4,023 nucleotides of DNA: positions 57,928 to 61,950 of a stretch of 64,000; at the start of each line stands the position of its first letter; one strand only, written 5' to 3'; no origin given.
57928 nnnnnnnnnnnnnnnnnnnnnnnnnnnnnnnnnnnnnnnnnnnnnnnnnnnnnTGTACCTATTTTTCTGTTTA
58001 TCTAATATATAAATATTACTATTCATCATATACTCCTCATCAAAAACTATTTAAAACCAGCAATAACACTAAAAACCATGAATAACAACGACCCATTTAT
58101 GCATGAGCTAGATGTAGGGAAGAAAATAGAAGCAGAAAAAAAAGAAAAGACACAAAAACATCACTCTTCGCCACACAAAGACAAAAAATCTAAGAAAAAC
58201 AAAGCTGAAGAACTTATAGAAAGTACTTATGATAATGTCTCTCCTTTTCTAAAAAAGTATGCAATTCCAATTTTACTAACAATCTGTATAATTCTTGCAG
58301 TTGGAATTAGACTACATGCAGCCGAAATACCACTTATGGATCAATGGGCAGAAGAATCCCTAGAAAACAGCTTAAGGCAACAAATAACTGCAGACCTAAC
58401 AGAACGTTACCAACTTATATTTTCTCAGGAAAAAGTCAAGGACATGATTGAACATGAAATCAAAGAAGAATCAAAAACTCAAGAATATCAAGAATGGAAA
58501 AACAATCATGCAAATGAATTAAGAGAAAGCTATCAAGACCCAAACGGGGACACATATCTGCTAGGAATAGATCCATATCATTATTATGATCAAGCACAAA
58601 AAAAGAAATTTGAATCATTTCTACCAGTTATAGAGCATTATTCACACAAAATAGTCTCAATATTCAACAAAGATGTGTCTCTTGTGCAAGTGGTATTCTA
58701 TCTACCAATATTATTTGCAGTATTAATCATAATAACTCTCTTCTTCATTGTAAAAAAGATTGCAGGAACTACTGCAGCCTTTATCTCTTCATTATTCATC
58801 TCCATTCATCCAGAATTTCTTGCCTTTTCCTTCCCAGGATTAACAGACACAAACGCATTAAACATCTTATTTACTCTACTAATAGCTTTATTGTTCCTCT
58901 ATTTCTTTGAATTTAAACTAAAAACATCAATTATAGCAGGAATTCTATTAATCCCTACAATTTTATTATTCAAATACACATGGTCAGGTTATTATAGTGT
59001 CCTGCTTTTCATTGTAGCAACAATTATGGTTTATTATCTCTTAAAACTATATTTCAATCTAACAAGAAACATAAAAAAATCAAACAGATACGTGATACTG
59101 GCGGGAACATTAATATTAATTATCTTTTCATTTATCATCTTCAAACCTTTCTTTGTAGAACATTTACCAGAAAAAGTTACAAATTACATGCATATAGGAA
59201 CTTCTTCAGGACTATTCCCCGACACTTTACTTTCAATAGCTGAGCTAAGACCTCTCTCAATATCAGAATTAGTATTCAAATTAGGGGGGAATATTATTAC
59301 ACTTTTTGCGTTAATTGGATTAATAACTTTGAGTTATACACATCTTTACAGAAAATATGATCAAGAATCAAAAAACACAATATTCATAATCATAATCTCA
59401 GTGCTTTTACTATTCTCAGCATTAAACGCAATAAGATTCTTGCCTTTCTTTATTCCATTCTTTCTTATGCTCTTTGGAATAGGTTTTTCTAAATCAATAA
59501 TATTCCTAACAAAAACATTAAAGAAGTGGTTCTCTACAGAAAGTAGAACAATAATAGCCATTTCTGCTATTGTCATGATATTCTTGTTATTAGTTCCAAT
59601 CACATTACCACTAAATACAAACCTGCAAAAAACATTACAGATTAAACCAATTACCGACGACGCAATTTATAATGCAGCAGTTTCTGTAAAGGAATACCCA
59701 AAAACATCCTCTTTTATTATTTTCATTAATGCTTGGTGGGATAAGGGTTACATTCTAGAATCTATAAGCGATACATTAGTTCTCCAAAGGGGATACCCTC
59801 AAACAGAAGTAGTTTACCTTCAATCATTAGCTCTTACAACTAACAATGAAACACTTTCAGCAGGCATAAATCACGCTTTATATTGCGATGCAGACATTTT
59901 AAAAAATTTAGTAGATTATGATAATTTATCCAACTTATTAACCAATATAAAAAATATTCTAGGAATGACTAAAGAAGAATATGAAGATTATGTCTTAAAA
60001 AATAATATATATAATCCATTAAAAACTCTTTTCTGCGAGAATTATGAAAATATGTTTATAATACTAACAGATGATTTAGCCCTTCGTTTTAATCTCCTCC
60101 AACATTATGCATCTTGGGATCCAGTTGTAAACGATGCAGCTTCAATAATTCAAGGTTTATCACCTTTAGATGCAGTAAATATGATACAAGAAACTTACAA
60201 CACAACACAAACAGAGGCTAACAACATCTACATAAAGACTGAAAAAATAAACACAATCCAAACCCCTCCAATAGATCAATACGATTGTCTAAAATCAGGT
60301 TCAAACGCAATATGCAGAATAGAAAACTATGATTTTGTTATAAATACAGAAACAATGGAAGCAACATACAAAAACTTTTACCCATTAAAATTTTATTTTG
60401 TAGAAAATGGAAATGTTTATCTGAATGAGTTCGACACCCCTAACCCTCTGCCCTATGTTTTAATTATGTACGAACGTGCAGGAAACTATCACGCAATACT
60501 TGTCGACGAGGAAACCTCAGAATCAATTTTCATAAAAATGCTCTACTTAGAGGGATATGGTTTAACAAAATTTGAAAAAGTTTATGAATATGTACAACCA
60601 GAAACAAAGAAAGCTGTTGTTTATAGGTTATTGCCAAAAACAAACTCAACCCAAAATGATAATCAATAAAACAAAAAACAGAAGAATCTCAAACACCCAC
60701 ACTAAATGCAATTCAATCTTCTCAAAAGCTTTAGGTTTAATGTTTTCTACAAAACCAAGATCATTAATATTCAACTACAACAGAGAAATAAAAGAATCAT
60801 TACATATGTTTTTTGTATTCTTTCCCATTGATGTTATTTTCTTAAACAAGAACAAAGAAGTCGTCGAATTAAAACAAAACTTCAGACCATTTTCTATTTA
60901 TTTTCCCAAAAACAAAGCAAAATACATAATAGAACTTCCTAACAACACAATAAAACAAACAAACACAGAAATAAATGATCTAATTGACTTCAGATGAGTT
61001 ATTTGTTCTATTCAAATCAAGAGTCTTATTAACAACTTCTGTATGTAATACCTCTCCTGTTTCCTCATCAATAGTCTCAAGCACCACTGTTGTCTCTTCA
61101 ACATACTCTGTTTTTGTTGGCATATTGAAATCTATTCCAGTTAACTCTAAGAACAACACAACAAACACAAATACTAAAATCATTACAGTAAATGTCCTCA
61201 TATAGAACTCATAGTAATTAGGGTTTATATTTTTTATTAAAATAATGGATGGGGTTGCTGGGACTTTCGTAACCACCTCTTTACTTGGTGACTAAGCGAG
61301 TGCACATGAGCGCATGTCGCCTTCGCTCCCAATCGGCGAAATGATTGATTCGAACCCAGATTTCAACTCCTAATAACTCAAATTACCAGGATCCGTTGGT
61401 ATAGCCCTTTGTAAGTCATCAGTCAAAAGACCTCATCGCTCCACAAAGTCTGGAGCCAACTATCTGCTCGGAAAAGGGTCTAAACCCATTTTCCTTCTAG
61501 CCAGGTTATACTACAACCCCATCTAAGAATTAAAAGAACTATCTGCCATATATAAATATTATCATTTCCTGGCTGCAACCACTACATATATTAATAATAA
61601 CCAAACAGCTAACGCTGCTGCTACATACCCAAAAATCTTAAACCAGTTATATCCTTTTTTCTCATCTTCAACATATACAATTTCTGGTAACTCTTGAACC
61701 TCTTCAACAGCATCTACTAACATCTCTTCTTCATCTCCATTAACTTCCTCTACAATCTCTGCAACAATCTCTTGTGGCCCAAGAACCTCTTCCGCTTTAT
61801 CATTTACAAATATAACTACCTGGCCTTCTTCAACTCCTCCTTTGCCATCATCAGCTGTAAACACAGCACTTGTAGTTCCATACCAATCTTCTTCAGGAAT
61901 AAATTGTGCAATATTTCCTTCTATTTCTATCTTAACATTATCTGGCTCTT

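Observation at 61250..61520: tRNA-Trp gene expanded to 271 nt by up to four introns, one with box C/D-like motifs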

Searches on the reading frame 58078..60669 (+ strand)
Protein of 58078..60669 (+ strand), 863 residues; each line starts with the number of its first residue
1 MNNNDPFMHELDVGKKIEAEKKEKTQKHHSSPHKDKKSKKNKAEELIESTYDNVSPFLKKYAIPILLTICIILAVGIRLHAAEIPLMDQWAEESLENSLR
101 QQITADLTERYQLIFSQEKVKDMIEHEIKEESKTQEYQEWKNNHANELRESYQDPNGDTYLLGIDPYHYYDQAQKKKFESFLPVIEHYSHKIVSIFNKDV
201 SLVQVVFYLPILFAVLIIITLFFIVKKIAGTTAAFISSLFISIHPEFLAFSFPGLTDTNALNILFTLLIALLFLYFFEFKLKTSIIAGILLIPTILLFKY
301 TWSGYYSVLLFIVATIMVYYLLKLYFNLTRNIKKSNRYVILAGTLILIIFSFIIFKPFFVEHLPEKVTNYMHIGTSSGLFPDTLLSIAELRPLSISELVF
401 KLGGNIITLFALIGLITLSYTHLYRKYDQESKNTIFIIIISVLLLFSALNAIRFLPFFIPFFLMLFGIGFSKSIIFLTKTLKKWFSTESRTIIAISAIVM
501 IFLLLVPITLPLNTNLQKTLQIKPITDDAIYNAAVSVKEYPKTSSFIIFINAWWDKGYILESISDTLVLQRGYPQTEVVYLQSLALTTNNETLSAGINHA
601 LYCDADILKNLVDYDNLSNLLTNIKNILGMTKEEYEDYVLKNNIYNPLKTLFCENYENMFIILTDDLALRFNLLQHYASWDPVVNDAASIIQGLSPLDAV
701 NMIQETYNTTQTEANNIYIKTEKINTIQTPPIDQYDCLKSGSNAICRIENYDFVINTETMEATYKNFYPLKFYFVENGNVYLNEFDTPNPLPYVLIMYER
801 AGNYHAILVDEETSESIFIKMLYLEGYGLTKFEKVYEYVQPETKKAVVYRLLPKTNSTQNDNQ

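Call 17: find_encoding_contigs(protein=window:58078-60669:+, flank=4000, max_places=6)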
Protein window:58078-60669:+ (863 aa): 3 contigs read that carry it; 3 places shown.
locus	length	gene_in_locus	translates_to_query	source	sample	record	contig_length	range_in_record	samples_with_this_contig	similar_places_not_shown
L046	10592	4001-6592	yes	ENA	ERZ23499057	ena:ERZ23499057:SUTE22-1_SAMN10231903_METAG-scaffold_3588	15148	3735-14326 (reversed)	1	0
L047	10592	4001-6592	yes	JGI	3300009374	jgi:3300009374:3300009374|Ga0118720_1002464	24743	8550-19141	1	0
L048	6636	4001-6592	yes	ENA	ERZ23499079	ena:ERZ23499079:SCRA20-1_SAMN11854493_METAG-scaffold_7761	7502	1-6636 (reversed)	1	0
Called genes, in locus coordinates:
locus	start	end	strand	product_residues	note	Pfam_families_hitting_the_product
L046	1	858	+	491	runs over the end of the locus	-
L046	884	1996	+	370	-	PF05833:NFACT_N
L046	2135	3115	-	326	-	PF23416:DUF7107 (weak)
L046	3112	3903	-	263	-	-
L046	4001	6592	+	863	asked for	PF02516:STT3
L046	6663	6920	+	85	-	PF02643:DUF192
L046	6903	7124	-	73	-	-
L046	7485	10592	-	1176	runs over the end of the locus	PF11614:FixG_C (faint), PF01292:Ni_hydr_CYTB (faint), PF13519:VWA_2 (faint), PF17963:Big_9 (weak)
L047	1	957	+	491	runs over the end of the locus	-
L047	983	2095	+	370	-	PF05833:NFACT_N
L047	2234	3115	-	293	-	PF23416:DUF7107 (weak)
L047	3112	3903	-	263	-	-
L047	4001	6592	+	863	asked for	PF02516:STT3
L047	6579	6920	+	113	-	PF02643:DUF192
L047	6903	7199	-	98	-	-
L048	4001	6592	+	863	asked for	PF02516:STT3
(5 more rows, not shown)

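Call 18: find_homologous_proteins(query=window:58078-60669:+, max_evalue=1e-20)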
Query window:58078-60669:+ (863 aa): 11 proteins with E <= 1e-20 among 8000 candidates.
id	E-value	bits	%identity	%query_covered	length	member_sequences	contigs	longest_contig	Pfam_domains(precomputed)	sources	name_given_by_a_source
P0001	7.7e-147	509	32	98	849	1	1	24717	PF02516.21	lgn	-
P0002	2.9e-146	507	34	100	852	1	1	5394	PF02516.21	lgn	-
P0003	4.1e-65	239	28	90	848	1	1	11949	PF02516.21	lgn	-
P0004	1.7e-61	227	26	79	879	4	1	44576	PF02516.21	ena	-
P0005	2.1e-61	227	27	91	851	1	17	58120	PF02516.21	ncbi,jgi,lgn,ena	jgi:dolichyl-phosphooligosaccharide-protein glycotransferase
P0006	3.5e-45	173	23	92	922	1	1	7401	PF02516.21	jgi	jgi:dolichyl-phosphooligosaccharide-protein glycotransferase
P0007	3.2e-44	170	23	93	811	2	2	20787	PF02516.21,PF21436.3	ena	-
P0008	9.0e-42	162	24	94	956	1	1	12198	PF02516.21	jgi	jgi:dolichyl-diphosphooligosaccharide--protein glycosyltransferase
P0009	1.8e-39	154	24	91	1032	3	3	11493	PF13145.13,PF00639.28,PF02516.21,PF13616.13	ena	-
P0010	2.2e-39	154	23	93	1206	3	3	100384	PF02516.21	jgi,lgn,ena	-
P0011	8.5e-29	119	22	87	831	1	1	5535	PF02516.21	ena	-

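Call 20: find_encoding_contigs(protein=P0001, flank=10000, max_places=3)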
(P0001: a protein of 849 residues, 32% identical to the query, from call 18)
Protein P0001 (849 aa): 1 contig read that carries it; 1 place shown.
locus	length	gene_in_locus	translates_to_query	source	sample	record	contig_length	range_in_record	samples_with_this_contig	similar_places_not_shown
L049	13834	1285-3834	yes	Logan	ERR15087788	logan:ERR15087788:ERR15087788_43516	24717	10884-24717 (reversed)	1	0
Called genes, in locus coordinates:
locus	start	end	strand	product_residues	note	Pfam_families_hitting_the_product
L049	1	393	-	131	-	?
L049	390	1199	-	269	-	-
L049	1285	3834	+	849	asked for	PF02516:STT3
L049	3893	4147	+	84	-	PF02643:DUF192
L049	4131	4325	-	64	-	-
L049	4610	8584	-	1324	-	PF11614:FixG_C (faint), PF07889:DUF1664 (faint), PF17892:Cadherin_5 (weak), PF17963:Big_9 (weak)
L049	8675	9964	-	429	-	PF11614:FixG_C (faint)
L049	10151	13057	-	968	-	PF10633:NPCBM_assoc (faint), PF00801:PKD (weak), PF22352:K319L-like_PKD (faint), PF18911:PKD_4, PF00801:PKD, PF18911:PKD_4, PF00801:PKD, PF18911:PKD_4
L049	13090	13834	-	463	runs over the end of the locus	-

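Call 21: find_encoding_contigs(protein=P0002, flank=10000, max_places=3)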
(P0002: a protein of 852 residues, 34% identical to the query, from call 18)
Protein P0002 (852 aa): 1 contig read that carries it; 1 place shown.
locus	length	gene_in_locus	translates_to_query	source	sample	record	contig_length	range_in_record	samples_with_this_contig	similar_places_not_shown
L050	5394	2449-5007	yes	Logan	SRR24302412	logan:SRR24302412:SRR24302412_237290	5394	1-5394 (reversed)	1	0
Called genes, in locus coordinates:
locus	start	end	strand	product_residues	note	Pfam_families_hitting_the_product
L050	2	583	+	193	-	?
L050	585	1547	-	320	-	-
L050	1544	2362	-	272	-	-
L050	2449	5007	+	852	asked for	PF02516:STT3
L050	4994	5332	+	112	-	PF02643:DUF192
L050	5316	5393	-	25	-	?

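Call 50: find_encoding_contigs(protein=P0003, flank=8000, max_places=2)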
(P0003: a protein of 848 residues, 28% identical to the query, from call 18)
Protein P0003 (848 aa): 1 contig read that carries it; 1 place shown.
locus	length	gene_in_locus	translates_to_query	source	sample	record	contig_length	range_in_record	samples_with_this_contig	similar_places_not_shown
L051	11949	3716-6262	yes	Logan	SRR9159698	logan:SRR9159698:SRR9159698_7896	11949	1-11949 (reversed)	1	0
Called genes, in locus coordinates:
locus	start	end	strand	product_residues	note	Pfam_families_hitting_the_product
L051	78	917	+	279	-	PF02355:SecD_SecF_C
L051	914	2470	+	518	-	PF02355:SecD_SecF_C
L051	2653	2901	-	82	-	PF05016:ParE_toxin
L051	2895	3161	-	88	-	PF04014:MazE_antitoxin (weak)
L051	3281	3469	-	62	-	-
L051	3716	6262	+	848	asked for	PF02516:STT3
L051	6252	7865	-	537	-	-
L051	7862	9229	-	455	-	PF00881:Nitroreductase, PF14512:TM1586_NiRdase (weak), PF00881:Nitroreductase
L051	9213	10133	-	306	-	PF00535:Glycos_transf_2, PF10111:Glyco_tranf_2_2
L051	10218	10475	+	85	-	PF07578:LAB_N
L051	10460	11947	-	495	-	?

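Call 51: find_encoding_contigs(protein=P0004, flank=8000, max_places=2)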
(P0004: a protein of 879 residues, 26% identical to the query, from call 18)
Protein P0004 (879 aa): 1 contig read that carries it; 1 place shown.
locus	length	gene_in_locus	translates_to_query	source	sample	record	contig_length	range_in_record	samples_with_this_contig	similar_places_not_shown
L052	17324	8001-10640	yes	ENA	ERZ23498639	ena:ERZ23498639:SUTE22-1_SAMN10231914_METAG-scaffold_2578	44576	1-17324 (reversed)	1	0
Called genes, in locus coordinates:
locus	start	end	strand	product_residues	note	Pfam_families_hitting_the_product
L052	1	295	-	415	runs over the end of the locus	-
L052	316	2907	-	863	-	PF00801:PKD, PF18911:PKD_4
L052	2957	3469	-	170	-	-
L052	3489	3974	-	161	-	PF01994:Trm56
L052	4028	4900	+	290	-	PF02355:SecD_SecF_C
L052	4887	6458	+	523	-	PF02355:SecD_SecF_C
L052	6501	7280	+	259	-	PF13197:DUF4013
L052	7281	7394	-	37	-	-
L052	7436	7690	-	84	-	PF05016:ParE_toxin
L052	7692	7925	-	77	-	PF24434:DUF7557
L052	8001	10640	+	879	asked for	PF02516:STT3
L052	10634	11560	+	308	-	PF00535:Glycos_transf_2, PF10111:Glyco_tranf_2_2, PF13641:Glyco_tranf_2_3 (weak)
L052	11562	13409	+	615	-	PF13439:Glyco_transf_4, PF13477:Glyco_trans_4_2, PF13579:Glyco_trans_4_4, PF20706:GT4-conflict, PF00534:Glycos_transf_1, PF13692:Glyco_trans_1_4, PF01209:Ubie_methyltran, PF13489:Methyltransf_23, +6 more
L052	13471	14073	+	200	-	PF13229:Beta_helix, PF05048:NosD, PF13229:Beta_helix (weak)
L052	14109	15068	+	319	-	PF07705:CARDB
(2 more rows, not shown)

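Call 52: find_encoding_contigs(protein=P0005, flank=8000, max_places=2)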
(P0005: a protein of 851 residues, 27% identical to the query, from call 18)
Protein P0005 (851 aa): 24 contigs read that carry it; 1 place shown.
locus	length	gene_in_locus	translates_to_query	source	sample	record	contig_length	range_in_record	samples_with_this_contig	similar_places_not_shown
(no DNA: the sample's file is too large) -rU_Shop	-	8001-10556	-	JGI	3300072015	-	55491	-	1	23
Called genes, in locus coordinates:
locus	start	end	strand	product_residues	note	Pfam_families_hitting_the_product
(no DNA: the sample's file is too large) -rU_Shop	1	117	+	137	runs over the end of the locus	-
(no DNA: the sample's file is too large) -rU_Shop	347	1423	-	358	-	-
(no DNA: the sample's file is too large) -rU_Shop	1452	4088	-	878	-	PF00801:PKD (weak), PF18911:PKD_4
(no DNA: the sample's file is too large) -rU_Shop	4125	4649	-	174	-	-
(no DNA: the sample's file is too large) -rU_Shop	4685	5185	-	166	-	PF00588:SpoU_methylase (weak), PF01994:Trm56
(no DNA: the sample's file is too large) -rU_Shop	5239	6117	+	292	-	PF02355:SecD_SecF_C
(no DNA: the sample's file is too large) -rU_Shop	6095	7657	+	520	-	PF02355:SecD_SecF_C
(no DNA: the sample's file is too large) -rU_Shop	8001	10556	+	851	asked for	PF02516:STT3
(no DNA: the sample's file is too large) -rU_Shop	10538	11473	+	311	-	PF00535:Glycos_transf_2, PF10111:Glyco_tranf_2_2 (weak)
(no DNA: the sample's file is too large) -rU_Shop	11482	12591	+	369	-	PF13439:Glyco_transf_4, PF13477:Glyco_trans_4_2, PF13579:Glyco_trans_4_4, PF20706:GT4-conflict, PF00534:Glycos_transf_1, PF13692:Glyco_trans_1_4, PF13524:Glyco_trans_1_2 (weak)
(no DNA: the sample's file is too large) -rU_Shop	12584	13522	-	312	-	PF03706:LPG_synthase_TM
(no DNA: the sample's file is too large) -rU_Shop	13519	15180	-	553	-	PF02366:PMT, PF13231:PMT_2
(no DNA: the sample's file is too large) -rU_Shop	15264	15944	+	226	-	PF00535:Glycos_transf_2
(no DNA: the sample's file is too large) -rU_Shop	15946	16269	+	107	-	PF10066:DUF2304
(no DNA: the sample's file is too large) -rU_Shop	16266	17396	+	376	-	PF13439:Glyco_transf_4, PF20706:GT4-conflict, PF00534:Glycos_transf_1, PF13692:Glyco_trans_1_4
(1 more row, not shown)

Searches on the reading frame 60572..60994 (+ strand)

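Call 64: search_protein_families(library=pfam, proteins=[window:60572-60994:+], max_evalue=0.0001)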
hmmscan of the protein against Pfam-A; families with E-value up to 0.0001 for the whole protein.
window:60572-60994:+ (141 aa): 1 family
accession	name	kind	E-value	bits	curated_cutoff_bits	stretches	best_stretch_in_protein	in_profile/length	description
PF02643.20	DUF192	-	7.1e-15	55.4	27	1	50-139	10-95/96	Uncharacterized ACR, COG1430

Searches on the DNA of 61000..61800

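Call 5: search_rna_families(source=window, start=61000, end=61800, threshold=evalue, max_evalue=10, show_alignments=6)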
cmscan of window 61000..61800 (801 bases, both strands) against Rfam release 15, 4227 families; matches with E-value up to 10: 6.
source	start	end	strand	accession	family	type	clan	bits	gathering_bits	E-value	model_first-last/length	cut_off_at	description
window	61090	61153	-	RF03064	RAGATH-18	Gene; sRNA;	-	15.9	44.9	7.6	1-71/71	no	RAGATH-18 RNA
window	61407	61428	-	RF00186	SNORD101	Gene; snRNA; snoRNA; CD-box;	CL00074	15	47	9.9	1-73/73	no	Small nucleolar RNA SNORD101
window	61638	61679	-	RF01295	SCARNA7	Gene; snRNA; snoRNA; scaRNA;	-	13.8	65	0.46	1-330/330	no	Small Cajal body-specific RNA 7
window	61281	61384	+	RF01177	snR67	Gene; snRNA; snoRNA; CD-box;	CL00053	13.4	55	5.6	1-83/83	no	Small nucleolar RNA snR67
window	61721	61762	-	RF01306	sR52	Gene; snRNA; snoRNA; CD-box;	-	13.1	50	5.6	1-60/60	no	Small nucleolar RNA sR52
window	61694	61739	-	RF01295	SCARNA7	Gene; snRNA; snoRNA; scaRNA;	-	9.1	65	6.9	1-330/330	no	Small Cajal body-specific RNA 7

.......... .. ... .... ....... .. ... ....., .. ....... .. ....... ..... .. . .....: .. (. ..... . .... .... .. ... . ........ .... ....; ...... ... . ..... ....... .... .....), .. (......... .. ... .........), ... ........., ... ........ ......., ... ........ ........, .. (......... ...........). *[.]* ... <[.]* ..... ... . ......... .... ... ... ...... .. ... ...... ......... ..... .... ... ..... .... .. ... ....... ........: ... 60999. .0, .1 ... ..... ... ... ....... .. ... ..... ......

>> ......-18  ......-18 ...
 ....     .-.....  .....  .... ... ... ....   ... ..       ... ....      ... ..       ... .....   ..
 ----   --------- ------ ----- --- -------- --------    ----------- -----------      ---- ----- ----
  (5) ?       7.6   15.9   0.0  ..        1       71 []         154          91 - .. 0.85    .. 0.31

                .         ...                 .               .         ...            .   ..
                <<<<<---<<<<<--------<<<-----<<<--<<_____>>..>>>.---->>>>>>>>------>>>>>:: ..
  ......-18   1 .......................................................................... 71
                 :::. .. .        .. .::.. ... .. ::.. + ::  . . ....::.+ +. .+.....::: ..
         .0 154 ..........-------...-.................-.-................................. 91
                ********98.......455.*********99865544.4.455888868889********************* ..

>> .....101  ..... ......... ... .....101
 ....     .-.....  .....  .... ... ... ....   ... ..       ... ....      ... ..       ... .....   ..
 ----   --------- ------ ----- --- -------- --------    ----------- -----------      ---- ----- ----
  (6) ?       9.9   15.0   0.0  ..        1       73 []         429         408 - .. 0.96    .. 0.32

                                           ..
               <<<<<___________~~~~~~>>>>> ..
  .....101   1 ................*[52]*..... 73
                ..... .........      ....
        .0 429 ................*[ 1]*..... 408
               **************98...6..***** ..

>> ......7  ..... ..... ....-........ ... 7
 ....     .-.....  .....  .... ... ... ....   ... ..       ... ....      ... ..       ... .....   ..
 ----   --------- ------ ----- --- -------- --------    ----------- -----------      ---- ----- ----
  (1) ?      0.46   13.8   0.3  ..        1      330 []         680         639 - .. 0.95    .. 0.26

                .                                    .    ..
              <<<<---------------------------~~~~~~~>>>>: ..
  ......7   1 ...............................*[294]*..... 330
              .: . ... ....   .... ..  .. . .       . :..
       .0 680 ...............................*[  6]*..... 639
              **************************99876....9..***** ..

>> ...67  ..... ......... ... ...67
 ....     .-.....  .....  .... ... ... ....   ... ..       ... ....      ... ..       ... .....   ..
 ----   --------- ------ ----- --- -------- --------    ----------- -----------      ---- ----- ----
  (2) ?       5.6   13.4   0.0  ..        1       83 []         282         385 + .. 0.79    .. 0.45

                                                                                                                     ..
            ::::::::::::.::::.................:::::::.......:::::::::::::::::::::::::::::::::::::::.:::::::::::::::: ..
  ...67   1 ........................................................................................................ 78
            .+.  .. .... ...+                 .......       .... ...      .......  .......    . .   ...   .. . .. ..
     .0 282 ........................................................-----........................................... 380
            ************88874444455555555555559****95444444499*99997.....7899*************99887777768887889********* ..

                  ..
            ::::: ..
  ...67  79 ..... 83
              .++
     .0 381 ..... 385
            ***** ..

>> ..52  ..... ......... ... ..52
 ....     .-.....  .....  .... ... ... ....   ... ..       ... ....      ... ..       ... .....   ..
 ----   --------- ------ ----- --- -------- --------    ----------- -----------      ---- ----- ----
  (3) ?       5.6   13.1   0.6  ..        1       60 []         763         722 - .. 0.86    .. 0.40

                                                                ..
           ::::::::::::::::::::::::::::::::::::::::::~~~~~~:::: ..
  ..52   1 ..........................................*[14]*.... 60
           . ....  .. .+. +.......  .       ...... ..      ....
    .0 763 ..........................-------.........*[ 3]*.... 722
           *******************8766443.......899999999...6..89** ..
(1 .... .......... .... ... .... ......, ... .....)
